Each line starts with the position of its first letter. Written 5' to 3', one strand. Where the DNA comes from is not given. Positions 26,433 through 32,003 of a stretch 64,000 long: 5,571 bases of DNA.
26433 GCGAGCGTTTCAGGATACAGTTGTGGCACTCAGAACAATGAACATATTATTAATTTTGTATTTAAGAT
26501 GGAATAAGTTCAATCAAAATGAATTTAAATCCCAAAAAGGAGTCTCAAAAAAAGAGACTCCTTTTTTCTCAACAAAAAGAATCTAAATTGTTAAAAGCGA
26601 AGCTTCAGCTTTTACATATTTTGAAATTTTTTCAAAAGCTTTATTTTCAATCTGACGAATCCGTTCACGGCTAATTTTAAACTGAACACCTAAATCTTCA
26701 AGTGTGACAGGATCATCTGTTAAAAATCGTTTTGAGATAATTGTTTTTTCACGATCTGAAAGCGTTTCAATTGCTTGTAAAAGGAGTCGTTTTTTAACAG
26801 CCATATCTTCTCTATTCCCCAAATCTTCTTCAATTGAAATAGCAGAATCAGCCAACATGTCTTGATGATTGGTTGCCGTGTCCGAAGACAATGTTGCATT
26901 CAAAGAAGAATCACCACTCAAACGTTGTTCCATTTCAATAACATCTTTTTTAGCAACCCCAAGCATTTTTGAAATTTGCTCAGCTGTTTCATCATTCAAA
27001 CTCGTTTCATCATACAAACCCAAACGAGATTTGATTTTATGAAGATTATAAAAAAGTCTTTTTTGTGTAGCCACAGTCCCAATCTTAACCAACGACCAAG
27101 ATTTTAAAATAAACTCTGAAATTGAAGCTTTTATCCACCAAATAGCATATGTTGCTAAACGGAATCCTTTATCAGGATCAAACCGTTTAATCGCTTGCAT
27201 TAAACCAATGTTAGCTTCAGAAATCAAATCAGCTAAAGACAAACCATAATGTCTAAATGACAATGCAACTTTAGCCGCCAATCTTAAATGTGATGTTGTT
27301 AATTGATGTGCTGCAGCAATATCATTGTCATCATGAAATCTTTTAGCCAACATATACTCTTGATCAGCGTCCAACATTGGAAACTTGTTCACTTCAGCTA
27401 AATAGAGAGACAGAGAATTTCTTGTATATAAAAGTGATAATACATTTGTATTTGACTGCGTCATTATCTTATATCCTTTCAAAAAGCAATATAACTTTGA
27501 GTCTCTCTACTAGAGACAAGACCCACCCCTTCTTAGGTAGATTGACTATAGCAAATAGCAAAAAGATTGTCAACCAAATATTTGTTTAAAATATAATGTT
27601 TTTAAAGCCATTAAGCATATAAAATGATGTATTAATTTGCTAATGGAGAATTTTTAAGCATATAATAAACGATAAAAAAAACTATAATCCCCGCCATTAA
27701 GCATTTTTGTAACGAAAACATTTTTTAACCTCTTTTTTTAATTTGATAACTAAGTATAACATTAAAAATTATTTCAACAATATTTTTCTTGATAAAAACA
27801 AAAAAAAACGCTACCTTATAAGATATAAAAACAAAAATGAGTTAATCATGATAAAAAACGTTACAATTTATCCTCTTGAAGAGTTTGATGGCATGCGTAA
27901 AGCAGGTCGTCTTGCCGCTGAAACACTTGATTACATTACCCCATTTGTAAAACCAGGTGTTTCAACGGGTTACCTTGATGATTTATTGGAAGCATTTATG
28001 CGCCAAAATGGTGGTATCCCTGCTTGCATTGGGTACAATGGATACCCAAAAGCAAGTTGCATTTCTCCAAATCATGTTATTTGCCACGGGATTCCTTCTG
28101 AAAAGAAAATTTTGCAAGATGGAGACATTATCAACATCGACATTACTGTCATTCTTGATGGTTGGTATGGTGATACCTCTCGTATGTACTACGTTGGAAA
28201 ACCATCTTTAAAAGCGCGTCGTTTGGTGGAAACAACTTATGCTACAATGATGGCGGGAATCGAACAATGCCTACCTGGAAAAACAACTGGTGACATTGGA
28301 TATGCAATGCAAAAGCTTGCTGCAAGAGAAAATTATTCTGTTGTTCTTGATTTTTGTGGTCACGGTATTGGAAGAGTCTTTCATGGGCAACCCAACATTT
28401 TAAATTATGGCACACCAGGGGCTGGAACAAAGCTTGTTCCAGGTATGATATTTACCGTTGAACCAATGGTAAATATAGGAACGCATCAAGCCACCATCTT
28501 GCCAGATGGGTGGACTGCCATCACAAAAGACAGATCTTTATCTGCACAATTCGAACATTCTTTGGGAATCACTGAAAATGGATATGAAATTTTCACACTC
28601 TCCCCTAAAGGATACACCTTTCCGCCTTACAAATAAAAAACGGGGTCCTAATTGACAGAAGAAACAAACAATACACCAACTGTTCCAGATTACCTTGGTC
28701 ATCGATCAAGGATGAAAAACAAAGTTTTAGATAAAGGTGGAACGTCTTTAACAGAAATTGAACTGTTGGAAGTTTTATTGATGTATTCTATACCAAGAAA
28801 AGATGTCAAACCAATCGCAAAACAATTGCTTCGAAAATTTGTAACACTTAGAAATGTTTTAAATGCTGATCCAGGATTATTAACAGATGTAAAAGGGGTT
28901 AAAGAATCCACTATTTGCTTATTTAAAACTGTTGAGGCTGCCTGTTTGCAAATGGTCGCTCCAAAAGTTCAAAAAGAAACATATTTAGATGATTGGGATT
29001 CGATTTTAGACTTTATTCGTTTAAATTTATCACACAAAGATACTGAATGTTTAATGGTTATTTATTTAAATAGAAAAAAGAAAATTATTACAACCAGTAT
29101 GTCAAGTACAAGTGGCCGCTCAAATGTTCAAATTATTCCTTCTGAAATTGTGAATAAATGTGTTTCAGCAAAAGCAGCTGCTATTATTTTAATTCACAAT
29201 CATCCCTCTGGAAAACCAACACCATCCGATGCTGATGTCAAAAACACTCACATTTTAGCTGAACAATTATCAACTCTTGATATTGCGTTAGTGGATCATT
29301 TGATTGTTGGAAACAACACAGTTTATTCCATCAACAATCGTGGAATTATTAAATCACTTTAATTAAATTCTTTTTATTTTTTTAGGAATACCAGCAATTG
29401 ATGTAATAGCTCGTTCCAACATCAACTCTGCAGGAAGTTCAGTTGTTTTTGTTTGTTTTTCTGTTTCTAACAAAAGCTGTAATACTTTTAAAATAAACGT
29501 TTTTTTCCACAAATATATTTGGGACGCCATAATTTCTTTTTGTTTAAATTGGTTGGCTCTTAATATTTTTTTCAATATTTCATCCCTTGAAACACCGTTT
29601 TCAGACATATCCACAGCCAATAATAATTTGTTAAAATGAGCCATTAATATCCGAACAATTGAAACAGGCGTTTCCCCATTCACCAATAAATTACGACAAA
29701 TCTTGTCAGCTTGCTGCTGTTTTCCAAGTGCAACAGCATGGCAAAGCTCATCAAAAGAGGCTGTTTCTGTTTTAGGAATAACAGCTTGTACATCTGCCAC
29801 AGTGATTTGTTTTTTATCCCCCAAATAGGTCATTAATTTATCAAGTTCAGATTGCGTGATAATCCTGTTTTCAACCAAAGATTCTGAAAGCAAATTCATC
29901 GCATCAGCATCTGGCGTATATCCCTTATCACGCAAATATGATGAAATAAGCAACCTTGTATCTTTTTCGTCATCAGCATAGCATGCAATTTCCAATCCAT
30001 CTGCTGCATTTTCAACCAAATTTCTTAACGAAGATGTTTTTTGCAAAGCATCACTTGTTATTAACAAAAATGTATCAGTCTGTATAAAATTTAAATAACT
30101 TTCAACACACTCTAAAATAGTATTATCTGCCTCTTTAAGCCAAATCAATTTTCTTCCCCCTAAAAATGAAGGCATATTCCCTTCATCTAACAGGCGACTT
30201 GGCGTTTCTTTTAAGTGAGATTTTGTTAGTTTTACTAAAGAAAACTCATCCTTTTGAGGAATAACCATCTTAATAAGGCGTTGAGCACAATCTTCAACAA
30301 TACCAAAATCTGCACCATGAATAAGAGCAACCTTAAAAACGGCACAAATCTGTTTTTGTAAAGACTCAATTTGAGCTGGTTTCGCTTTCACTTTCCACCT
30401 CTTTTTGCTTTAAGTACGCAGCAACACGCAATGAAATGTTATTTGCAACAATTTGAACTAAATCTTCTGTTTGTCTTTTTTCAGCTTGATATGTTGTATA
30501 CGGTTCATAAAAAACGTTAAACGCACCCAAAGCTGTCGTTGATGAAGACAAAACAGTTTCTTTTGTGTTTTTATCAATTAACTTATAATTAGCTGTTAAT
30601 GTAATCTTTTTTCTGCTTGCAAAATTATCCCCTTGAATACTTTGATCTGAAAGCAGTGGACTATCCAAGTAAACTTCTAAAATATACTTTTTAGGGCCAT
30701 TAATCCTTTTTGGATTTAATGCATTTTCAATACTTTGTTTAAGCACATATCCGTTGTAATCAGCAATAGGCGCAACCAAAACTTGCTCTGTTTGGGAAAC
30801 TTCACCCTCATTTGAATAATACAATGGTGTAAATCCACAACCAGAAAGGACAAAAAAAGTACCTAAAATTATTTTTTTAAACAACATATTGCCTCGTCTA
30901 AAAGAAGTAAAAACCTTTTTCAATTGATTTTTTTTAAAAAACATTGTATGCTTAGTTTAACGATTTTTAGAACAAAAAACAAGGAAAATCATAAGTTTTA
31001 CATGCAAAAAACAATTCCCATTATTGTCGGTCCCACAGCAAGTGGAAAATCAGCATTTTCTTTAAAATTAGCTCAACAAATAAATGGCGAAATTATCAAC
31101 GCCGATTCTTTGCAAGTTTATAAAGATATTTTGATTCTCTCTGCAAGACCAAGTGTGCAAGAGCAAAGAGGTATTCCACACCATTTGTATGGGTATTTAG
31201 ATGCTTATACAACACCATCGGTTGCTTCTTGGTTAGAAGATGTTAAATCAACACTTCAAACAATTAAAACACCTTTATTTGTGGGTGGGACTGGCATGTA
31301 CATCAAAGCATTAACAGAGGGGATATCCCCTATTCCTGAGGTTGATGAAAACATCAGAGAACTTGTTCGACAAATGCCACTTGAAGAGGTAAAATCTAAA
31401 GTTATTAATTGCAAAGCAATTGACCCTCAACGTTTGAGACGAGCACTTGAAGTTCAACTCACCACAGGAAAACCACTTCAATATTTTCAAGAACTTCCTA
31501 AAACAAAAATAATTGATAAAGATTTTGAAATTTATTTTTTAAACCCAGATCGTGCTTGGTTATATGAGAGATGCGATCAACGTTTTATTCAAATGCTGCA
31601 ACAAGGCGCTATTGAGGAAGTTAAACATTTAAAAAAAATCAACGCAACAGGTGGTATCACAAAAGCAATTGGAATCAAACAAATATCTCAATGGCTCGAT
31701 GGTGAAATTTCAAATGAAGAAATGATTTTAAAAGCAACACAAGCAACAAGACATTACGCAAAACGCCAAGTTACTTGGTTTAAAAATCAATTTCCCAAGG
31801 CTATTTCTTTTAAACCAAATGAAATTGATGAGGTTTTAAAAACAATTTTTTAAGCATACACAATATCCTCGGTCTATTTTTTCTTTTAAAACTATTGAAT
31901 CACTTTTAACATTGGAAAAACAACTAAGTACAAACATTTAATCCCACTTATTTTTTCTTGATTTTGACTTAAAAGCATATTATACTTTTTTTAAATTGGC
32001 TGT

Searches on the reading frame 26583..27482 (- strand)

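Call 10: search_protein_families(library=pfam, proteins=[window:26583-27482:-], max_evalue=0.01)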
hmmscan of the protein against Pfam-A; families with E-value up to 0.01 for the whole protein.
window:26583-27482:- (299 aa): 4 families
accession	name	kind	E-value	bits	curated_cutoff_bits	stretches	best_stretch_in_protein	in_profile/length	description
PF04542.20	Sigma70_r2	-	8.9e-17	61.1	24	1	63-129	3-69/71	Sigma-70 region 2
PF04545.22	Sigma70_r4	-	1.9e-16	59.8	24.1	1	237-287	1-49/50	Sigma-70, region 4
PF00140.25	Sigma70_r1_2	-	6.6e-09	36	22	1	23-53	2-32/34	Sigma-70 factor, region 1.2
PF02271.21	UCR_14kD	-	0.0032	17.8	27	0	71-104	15-48/100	Ubiquinol-cytochrome C reductase complex 14kD subunit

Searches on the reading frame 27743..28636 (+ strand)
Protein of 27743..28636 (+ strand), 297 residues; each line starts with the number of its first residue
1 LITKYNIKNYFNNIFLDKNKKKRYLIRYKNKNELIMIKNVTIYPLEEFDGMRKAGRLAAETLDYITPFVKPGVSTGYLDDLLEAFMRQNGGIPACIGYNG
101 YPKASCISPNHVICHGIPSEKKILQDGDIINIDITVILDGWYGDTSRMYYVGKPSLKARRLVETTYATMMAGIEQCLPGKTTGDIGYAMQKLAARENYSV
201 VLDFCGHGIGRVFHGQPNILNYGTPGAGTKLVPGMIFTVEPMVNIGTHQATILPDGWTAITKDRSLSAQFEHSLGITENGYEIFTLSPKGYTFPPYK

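Call 10: search_protein_families(library=pfam, proteins=[window:27743-28636:+], max_evalue=0.01)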
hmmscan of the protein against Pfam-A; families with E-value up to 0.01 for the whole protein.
window:27743-28636:+ (297 aa): 1 family
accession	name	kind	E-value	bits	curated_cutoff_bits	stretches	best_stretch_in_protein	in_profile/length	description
PF00557.29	Peptidase_M24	-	3.7e-49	167.8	23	1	50-278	2-208/208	Metallopeptidase family M24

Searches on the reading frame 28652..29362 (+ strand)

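Call 10: search_protein_families(library=pfam, proteins=[window:28652-29362:+], max_evalue=0.01)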
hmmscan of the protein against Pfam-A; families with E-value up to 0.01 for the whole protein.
window:28652-29362:+ (236 aa): 2 families
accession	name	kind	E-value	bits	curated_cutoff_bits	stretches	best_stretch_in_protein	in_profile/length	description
PF04002.20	RadC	-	6.8e-32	110.4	22.1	1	113-231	2-120/121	RadC-like JAB domain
PF20582.4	UPF0758_N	-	4e-07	30.4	27.1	1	19-87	8-75/77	UPF0758 N-terminal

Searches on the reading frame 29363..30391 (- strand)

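Call 10: search_protein_families(library=pfam, proteins=[window:29363-30391:-], max_evalue=0.01)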
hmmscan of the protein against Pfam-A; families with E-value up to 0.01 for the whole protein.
window:29363-30391:- (342 aa): 1 family
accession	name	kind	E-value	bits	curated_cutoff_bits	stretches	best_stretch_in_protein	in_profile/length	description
PF21694.2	DNA_pol3_delta_C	-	1.7e-12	47.9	27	1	215-330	6-119/121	DNA polymerase III delta subunit, C-terminal domain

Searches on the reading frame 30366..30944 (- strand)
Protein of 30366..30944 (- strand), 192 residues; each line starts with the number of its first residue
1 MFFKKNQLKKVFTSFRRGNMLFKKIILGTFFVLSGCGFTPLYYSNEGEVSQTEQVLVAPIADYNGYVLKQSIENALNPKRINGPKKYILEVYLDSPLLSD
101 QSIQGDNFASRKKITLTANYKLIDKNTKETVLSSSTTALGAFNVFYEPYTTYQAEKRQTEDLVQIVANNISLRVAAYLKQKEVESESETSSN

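Call 10: search_protein_families(library=pfam, proteins=[window:30366-30944:-], max_evalue=0.01)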
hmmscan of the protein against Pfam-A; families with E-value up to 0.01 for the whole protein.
window:30366-30944:- (192 aa): 1 family
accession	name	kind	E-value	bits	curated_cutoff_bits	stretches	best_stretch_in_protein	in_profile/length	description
PF04390.17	LptE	-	0.00049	21.2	23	1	64-171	13-115/118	Lipopolysaccharide-assembly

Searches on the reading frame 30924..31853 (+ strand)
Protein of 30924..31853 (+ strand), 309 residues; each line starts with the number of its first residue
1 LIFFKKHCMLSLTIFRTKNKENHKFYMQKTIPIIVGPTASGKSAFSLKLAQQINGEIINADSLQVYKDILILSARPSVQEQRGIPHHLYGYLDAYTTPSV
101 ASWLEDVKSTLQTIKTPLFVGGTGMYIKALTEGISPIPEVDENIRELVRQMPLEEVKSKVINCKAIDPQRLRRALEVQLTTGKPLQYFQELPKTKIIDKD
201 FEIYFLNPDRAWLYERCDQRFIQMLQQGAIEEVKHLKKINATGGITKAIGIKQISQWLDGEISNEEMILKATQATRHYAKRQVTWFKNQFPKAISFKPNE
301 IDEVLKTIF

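Call 10: search_protein_families(library=pfam, proteins=[window:30924-31853:+], max_evalue=0.01)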
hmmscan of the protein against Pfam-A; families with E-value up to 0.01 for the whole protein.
window:30924-31853:+ (309 aa): 2 families
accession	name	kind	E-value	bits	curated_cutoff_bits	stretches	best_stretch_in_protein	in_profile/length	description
PF01715.23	IPPT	-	4.9e-60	203.7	23.6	1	64-289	1-243/243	IPP transferase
PF01745.22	IPT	-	9.4e-09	35.5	20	1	31-83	3-55/233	Isopentenyl transferase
